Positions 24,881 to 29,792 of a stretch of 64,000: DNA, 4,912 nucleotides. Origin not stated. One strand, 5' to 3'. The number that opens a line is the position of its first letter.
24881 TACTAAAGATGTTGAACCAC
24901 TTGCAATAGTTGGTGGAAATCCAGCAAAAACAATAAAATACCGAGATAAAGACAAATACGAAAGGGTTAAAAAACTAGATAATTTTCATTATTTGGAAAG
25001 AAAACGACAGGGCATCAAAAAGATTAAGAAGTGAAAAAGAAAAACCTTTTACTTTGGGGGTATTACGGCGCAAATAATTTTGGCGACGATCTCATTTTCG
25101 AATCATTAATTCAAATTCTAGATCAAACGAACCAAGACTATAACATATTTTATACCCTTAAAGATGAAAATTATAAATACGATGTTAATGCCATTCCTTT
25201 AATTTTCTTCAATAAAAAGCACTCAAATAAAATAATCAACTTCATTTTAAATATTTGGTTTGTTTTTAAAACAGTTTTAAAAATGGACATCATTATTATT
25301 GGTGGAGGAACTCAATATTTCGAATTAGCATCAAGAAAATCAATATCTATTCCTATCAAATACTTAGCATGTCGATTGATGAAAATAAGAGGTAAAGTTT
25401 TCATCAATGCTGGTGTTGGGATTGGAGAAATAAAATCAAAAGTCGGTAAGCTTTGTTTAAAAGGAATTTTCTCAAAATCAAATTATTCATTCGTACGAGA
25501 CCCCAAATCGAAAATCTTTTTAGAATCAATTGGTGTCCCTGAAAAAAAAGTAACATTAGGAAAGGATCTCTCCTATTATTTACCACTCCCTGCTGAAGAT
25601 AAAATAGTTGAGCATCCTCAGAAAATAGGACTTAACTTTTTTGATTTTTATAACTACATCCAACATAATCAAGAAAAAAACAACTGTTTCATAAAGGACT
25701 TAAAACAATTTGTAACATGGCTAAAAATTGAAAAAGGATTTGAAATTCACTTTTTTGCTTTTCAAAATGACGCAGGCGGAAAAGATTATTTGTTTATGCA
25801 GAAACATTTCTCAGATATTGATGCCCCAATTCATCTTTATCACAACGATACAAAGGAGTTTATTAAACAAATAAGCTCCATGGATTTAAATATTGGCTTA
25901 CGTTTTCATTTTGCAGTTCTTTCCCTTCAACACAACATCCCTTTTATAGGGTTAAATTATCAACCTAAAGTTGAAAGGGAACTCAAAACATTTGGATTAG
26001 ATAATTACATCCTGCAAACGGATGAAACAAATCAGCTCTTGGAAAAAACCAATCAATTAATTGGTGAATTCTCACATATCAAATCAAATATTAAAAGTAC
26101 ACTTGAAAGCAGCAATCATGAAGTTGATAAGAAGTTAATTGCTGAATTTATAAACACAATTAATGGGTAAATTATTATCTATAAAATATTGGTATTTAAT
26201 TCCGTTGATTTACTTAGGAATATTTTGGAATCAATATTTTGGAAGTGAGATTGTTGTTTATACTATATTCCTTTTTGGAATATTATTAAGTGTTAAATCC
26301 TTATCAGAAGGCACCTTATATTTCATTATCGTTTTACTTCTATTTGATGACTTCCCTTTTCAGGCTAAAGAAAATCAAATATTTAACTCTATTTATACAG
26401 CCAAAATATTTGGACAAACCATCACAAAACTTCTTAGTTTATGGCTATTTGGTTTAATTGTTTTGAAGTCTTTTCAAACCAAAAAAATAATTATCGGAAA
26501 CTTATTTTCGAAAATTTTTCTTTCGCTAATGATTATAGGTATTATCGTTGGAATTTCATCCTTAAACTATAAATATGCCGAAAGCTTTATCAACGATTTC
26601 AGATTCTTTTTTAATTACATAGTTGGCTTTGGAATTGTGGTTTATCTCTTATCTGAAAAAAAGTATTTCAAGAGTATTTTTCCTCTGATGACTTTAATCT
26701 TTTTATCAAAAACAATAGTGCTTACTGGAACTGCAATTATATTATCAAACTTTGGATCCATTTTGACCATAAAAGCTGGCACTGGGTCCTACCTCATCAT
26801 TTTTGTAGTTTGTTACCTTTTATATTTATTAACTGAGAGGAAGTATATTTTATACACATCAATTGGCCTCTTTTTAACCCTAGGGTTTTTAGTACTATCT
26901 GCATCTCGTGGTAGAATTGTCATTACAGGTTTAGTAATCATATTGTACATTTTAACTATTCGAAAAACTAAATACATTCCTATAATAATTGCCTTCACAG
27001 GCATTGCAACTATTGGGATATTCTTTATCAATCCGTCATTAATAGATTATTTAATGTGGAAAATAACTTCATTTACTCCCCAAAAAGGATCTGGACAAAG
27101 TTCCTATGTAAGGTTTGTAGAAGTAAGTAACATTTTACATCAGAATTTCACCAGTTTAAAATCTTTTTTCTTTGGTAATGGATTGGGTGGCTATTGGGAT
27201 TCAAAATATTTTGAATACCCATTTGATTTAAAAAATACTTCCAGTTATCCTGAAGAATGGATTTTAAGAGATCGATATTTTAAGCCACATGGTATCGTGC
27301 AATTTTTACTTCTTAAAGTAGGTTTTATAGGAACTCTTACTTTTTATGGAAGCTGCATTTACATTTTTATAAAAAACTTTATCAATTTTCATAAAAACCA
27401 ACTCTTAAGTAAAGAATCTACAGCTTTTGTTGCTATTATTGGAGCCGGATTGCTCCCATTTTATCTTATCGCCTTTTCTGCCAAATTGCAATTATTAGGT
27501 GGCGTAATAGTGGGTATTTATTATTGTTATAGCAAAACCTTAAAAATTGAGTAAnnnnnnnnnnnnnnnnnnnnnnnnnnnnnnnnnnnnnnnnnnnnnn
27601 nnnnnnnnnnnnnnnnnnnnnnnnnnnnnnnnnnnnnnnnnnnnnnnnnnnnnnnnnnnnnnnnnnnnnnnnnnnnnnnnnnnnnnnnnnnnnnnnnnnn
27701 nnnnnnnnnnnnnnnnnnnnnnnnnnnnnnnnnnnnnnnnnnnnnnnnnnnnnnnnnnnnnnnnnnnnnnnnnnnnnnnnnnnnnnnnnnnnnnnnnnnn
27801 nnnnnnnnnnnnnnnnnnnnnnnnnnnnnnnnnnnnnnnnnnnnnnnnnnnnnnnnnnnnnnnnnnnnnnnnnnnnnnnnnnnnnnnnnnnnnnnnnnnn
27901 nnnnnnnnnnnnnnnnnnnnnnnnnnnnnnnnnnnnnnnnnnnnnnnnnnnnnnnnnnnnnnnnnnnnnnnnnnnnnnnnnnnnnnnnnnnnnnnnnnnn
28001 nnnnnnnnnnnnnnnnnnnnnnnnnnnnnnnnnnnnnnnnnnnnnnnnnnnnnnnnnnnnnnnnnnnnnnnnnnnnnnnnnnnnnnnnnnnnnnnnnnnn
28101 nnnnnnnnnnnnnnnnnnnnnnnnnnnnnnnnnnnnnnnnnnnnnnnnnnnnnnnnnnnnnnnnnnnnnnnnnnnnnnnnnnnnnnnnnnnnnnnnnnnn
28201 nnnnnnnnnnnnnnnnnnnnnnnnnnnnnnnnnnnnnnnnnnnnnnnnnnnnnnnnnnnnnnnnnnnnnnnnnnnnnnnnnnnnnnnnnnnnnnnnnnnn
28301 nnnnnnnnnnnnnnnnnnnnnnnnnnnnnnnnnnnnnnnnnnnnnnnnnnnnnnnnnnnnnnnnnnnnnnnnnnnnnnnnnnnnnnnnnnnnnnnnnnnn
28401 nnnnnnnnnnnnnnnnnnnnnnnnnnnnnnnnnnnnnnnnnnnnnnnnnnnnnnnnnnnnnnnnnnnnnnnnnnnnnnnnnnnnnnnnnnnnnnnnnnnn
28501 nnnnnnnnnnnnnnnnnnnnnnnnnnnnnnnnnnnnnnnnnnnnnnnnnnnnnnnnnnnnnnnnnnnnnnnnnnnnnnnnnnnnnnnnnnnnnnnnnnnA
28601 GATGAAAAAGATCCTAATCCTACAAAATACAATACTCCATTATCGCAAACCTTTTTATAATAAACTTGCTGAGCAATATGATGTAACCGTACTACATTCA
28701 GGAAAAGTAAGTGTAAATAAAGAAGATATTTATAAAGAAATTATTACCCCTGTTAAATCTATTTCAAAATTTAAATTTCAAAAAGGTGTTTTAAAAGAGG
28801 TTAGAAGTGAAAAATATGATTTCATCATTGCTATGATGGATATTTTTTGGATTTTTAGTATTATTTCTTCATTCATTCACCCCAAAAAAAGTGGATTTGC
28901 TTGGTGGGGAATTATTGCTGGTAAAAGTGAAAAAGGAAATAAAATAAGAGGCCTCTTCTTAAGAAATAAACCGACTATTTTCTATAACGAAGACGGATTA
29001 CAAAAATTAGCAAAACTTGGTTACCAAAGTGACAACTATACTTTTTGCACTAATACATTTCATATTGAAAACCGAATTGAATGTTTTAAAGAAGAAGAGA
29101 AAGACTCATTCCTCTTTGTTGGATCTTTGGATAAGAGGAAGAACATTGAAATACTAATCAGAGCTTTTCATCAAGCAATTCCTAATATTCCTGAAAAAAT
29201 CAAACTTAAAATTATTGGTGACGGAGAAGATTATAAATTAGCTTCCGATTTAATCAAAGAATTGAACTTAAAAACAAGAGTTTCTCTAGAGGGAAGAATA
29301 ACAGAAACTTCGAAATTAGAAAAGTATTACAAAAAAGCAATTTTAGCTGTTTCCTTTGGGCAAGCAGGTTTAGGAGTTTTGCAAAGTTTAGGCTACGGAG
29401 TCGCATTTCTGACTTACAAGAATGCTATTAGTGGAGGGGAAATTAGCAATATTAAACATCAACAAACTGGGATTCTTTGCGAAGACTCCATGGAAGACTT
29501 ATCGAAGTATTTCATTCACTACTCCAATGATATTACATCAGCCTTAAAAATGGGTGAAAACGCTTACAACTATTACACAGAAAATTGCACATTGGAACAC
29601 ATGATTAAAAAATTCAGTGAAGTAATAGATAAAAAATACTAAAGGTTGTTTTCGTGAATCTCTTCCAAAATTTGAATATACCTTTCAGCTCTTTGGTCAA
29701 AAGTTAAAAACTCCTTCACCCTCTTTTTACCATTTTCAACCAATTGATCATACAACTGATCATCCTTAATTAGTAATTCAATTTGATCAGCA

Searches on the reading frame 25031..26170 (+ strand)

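Call 9: search_protein_families(library=pfam, proteins=[window:25031-26170:+], max_evalue=0.00001)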
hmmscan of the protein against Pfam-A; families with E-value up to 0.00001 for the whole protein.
window:25031-26170:+ (379 aa): 1 family
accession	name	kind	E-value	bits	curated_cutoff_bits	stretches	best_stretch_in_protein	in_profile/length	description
PF04230.19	PS_pyruv_trans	-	1.2e-33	117.7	25.3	1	16-311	1-279/280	Polysaccharide pyruvyl transferase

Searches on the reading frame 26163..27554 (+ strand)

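Call 9: search_protein_families(library=pfam, proteins=[window:26163-27554:+], max_evalue=0.00001)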
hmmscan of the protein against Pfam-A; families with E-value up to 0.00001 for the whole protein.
window:26163-27554:+ (463 aa): 1 family
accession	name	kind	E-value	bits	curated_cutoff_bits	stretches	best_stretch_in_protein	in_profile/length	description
PF04932.20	Wzy_C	-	1.7e-06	28.3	31.7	1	235-394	2-148/149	O-Antigen ligase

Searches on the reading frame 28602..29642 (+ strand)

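Call 9: search_protein_families(library=pfam, proteins=[window:28602-29642:+], max_evalue=0.00001)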
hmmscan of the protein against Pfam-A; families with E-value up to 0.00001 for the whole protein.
window:28602-29642:+ (346 aa): 2 families
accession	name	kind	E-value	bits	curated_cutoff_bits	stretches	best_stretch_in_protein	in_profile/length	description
PF00534.26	Glycos_transf_1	-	1.5e-18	67.3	26.4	1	162-323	10-171/172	Glycosyl transferases group 1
PF13692.12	Glyco_trans_1_4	-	8.3e-13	49.2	27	1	169-303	3-135/142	Glycosyl transferases group 1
